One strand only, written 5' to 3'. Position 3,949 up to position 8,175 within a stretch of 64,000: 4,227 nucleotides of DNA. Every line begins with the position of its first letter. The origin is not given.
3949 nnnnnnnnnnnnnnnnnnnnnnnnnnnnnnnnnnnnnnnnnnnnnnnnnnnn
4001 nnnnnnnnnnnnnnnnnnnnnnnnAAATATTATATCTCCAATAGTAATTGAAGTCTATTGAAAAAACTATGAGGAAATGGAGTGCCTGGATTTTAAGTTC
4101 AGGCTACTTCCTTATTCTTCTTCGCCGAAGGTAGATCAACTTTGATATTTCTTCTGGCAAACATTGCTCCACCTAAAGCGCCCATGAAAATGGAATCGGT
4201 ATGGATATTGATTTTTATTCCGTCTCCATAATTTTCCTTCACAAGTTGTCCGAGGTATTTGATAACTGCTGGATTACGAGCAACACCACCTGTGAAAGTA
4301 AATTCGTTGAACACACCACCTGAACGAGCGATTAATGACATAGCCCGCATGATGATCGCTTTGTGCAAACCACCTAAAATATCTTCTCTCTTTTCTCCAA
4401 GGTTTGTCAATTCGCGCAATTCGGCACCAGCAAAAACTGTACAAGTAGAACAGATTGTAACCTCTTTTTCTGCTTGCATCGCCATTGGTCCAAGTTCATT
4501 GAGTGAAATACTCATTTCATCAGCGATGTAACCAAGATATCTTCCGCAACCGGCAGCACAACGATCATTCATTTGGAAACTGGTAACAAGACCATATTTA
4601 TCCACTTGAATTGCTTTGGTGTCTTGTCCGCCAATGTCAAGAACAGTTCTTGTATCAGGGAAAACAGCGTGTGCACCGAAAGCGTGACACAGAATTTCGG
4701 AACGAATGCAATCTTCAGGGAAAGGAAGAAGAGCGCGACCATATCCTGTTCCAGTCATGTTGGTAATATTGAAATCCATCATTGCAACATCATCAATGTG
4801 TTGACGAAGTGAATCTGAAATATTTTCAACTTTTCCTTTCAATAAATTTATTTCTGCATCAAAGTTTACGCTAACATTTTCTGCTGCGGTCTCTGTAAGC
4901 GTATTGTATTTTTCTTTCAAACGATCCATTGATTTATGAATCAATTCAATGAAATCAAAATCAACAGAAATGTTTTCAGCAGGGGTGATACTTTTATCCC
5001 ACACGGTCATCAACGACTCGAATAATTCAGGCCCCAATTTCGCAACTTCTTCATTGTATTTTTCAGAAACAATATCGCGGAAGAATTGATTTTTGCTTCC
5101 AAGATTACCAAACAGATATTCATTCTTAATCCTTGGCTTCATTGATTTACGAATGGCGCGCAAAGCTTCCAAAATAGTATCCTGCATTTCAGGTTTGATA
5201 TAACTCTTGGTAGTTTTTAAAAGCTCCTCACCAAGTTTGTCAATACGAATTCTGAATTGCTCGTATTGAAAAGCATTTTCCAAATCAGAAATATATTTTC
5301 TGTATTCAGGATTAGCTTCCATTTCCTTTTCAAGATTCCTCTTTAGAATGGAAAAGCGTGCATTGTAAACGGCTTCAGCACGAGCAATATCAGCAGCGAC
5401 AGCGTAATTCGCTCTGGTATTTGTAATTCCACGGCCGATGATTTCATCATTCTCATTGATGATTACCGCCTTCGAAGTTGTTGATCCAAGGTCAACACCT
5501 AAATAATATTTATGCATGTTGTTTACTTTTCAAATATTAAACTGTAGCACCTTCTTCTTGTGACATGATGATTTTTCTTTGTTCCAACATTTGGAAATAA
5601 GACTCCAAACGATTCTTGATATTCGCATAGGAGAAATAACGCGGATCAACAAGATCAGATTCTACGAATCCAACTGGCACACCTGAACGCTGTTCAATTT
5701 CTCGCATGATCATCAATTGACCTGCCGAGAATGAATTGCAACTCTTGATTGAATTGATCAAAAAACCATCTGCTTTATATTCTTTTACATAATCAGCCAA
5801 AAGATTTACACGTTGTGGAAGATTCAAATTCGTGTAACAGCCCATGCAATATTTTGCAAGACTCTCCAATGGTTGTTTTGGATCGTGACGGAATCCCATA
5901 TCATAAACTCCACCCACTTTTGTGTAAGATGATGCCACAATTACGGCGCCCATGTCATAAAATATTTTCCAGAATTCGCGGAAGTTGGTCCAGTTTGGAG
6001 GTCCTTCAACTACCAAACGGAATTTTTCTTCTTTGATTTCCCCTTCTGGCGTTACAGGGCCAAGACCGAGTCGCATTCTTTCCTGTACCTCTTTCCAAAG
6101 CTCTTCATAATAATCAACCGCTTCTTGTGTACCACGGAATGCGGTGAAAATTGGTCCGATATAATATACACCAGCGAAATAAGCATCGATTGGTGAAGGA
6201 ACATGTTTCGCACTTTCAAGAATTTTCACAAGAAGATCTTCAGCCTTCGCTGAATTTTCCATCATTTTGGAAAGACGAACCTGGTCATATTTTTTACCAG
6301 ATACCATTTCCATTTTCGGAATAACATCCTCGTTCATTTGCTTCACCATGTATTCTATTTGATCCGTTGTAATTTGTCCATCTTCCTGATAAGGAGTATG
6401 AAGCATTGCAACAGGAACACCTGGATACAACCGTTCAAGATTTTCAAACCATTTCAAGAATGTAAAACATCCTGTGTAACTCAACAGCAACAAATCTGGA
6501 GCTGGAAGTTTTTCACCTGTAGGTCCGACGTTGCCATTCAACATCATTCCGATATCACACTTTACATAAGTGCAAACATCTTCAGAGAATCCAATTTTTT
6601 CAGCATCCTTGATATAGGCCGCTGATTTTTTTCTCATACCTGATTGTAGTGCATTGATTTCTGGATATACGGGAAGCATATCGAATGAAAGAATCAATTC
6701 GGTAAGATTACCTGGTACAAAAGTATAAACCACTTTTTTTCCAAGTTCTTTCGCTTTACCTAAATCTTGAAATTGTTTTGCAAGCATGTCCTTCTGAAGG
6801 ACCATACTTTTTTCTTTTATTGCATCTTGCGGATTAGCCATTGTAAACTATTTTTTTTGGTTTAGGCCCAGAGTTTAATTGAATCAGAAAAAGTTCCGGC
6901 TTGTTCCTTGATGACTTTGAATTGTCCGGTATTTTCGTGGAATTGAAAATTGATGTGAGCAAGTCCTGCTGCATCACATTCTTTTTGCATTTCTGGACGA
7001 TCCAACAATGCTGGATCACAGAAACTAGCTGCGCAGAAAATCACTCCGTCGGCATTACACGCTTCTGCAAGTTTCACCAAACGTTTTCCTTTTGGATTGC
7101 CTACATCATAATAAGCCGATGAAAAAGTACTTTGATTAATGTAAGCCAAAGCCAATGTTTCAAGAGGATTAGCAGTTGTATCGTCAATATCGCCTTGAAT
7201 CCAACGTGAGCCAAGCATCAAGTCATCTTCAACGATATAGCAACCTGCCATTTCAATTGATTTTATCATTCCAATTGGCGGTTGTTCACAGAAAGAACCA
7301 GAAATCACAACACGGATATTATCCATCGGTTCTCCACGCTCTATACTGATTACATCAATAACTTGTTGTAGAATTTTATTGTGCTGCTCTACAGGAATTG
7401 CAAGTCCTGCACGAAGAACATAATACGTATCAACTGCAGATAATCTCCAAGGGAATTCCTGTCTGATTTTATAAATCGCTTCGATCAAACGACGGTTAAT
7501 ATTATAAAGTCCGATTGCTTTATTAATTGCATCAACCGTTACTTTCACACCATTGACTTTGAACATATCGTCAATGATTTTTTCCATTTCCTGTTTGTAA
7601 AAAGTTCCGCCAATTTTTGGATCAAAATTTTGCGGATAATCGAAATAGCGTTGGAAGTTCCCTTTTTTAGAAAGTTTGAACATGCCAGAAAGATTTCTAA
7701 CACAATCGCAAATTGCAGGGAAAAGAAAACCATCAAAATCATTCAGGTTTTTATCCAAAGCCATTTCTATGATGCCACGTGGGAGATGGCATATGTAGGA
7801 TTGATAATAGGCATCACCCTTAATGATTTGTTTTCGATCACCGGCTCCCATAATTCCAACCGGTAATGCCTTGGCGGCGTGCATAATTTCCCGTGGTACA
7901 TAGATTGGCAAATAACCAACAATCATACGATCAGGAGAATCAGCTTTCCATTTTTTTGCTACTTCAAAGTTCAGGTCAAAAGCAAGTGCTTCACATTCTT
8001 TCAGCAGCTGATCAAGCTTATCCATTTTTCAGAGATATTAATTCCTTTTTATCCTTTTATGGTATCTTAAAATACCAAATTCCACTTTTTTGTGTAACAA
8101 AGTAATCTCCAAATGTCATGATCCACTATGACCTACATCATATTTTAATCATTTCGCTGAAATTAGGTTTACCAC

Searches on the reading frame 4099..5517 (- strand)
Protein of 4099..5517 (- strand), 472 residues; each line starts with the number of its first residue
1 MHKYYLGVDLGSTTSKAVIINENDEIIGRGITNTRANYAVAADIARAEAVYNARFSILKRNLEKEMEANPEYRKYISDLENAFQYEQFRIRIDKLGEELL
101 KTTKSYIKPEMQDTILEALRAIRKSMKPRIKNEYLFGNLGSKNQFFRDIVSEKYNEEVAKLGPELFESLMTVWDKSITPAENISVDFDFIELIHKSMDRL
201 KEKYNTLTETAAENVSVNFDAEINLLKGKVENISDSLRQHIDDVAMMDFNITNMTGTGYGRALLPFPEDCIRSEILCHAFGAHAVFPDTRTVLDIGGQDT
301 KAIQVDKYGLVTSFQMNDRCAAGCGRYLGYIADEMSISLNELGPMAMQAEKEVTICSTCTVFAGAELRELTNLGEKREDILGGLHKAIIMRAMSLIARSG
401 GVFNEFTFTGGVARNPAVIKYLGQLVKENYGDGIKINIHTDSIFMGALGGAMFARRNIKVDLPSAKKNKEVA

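Call 3: search_protein_families(library=pfam, proteins=[window:4099-5517:-], max_evalue=0.01)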
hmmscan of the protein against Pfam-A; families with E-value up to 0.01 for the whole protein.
window:4099-5517:- (472 aa): 2 families
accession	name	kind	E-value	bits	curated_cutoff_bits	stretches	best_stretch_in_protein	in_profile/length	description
PF01869.26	BcrAD_BadFG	-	8.5e-68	229.2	31.5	1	6-454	1-271/271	BadF/BadG/BcrA/BcrD ATPase family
PF00370.27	FGGY_N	-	5.1e-05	23.4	28.8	1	4-36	1-33/245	FGGY family of carbohydrate kinases, N-terminal domain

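Call 4: search_protein_families(library=ncbifam, proteins=[window:4099-5517:-], max_evalue=0.01)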
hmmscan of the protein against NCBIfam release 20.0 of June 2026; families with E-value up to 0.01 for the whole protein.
window:4099-5517:- (472 aa): 6 families
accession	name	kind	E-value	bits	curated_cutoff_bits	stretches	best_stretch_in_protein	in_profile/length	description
TIGR02259.1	benz_CoA_red_A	equivalog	5.5e-134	447.2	578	1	4-454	3-432/432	benzoyl-CoA reductase subunit A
TIGR00241.1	CoA_E_activ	domain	2e-51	174.9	125.4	2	234-452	38-247/248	acyl-CoA dehydratase activase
TIGR03192.1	benz_CoA_bzdQ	equivalog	1.6e-41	142.7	380.2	1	235-454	72-286/293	benzoyl-CoA reductase, bzd-type, subunit Q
TIGR02261.1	benz_CoA_red_D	equivalog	5e-27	94.7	312.85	1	250-453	61-261/262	benzoyl-CoA reductase subunit D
TIGR03286.1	methan_mark_15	hypoth_equivalog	4.2e-23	82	455.75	2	231-453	179-400/404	methanogenesis marker 15 protein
NF046058.1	NagK_SO3507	equivalog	0.0017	17.9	370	1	3-41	9-46/295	N-acetylglucosamine kinase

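Call 16: find_related_loci(query=window:4099-5517:-, collection=genome_contigs, flank=10000)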
Query window:4099-5517:- (472 aa) in genome_contigs; peptide patterns used: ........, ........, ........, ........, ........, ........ (x = any residue, [..] = any of these).
150 stretches matched a pattern; 84 encode a relative of the query (tblastn E <= 1e-3); the best 80 are kept; 80 distinct loci.
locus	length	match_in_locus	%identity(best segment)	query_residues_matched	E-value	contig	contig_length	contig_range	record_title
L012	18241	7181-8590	81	1-470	0e+0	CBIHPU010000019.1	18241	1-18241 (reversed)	MAG TPA_asm: uncultured bacterium isolate SRR18156185_binner23_Refined_7 genome assembly, contig: ERZ27336837.329, whole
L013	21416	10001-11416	82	1-471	0e+0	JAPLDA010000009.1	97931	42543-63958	MAG: Bacteroidetes bacterium isolate LacPavin_0818_WC45_MAG_44_19 LacPavin_0818_WC45_scaffold_347085, whole genome shotg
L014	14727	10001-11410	82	1-469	0e+0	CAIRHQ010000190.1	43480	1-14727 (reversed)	MAG: uncultured Bacteroidetes bacterium isolate LJ_bin-0623 genome assembly, contig: bin-0623:190/245, whole genome shot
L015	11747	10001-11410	81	1-469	0e+0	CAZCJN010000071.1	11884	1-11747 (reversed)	MAG TPA_asm: uncultured Bacteroidia bacterium isolate binchicken_co396_338 genome assembly, contig: NODE_7077_length_118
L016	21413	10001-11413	82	1-472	0e+0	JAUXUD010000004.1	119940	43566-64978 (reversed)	MAG: Bacteroidota bacterium isolate C13_metabat.bin.6 C13_k141_1555, whole genome shotgun sequence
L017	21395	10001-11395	82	1-464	0e+0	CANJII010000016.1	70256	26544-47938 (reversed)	MAG: Chitinophagaceae bacterium isolate RH-23may17-1171 genome assembly, contig: RH-23may17-C2670, whole genome shotgun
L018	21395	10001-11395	82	1-464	0e+0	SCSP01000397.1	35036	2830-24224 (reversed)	MAG: Bacteroidetes bacterium isolate FW215_bin.19 FW215_bin.19-134237, whole genome shotgun sequence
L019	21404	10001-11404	81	1-467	0e+0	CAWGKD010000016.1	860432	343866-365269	MAG: uncultured Bacteroidetes bacterium isolate MFD05705.bin.1.56 genome assembly, contig: contig_70378, whole genome sh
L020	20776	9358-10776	80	1-472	0e+0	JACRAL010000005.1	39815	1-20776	MAG: Bacteroidetes bacterium isolate NC_groundwater_1592_Pr3_B-0.1um_39_19 SR-2_scaffold_141_47319, whole genome shotgun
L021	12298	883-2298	81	1-472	0e+0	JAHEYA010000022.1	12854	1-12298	MAG: Bacteroidetes bacterium isolate nzgw117 NODE_7414_length_12855_cov_3.009424, whole genome shotgun sequence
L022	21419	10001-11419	80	1-472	0e+0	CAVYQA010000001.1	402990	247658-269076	MAG: Chitinophagales bacterium isolate MFD09222.bin.1.18 genome assembly, contig: contig_107835, whole genome shotgun se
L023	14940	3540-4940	81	1-466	0e+0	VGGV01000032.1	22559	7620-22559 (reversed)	MAG: Bacteroidetes bacterium isolate K_Offshore_80m_m1_206 K_Offshore_80m_m1_206_Ga0194132_10004833, whole genome shotgu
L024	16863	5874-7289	81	1-471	0e+0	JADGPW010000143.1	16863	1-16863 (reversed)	MAG: Chitinophagaceae bacterium isolate Chersky_580 k127_9087225, whole genome shotgun sequence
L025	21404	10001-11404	81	1-467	0e+0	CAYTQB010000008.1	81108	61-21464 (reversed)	MAG TPA_asm: uncultured Ferruginibacter sp. isolate SRP173033_co1_252 genome assembly, contig: NODE_394_length_81108_cov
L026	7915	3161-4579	79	1-472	0e+0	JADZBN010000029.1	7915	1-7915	MAG: Bacteroidia bacterium isolate SJ676 c_000000252872, whole genome shotgun sequence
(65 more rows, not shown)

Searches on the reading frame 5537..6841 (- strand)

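Call 3: search_protein_families(library=pfam, proteins=[window:5537-6841:-], max_evalue=0.01)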
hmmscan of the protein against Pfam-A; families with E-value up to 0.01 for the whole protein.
window:5537-6841:- (434 aa): 1 family
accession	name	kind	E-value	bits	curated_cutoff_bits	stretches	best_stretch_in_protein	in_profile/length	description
PF06050.19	HGD-D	-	3.2e-65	221.4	28.4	1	47-419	6-342/342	2-hydroxyglutaryl-CoA dehydratase, D-component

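Call 4: search_protein_families(library=ncbifam, proteins=[window:5537-6841:-], max_evalue=0.01)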
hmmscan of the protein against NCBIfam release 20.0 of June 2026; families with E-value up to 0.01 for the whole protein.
window:5537-6841:- (434 aa): 4 families
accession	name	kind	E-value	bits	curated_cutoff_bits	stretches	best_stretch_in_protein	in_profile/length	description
TIGR02260.1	benz_CoA_red_B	equivalog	1.3e-206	686.1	486.55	1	7-419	2-413/413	benzoyl-CoA reductase subunit B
NF052455.1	HyiscapDhHadB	equivalog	6.7e-59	199.5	750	1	9-423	1-398/398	(R)-2-hydroxyisocaproyl-CoA dehydratase subunit alpha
TIGR03191.1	benz_CoA_bzdO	equivalog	4.4e-26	92.1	448.6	2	65-308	63-293/430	benzoyl-CoA reductase, bzd-type, subunit O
NF040772.1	double_cubane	equivalog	6e-19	68.3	350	1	20-418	5-371/372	double-cubane-cluster-containing anaerobic reductase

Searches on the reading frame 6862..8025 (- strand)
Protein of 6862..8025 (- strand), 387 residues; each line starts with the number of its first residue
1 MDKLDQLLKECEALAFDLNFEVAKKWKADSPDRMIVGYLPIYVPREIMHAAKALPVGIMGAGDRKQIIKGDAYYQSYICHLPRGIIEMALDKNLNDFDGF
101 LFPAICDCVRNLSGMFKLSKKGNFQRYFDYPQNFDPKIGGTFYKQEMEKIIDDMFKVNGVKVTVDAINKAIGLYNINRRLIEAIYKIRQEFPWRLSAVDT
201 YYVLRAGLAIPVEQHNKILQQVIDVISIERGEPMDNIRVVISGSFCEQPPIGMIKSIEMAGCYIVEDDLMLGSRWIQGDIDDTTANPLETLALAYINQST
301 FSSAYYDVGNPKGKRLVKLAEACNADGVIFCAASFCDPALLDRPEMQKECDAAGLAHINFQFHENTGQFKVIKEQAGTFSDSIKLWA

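Call 3: search_protein_families(library=pfam, proteins=[window:6862-8025:-], max_evalue=0.01)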
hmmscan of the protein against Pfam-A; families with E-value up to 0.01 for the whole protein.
window:6862-8025:- (387 aa): 1 family
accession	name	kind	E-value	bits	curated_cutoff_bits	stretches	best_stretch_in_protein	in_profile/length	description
PF06050.19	HGD-D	-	2e-64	218.8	28.4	1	41-383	2-342/342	2-hydroxyglutaryl-CoA dehydratase, D-component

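Call 4: search_protein_families(library=ncbifam, proteins=[window:6862-8025:-], max_evalue=0.01)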
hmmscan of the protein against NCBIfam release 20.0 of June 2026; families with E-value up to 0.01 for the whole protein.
window:6862-8025:- (387 aa): 4 families
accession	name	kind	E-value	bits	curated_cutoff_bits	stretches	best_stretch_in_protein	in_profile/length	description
TIGR02263.1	benz_CoA_red_C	equivalog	1e-134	449.3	421.15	1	8-383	5-380/380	benzoyl-CoA reductase subunit C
NF052456.1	HyiscapDhHadC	equivalog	1.7e-45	155.5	700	1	21-381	17-370/372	(R)-2-hydroxyisocaproyl-CoA dehydratase subunit beta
NF040772.1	double_cubane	equivalog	6.8e-27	94.5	350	1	27-359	14-348/372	double-cubane-cluster-containing anaerobic reductase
TIGR03190.1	benz_CoA_bzdN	equivalog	9.8e-22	77.2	453.8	1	19-371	14-362/377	benzoyl-CoA reductase, bzd-type, subunit N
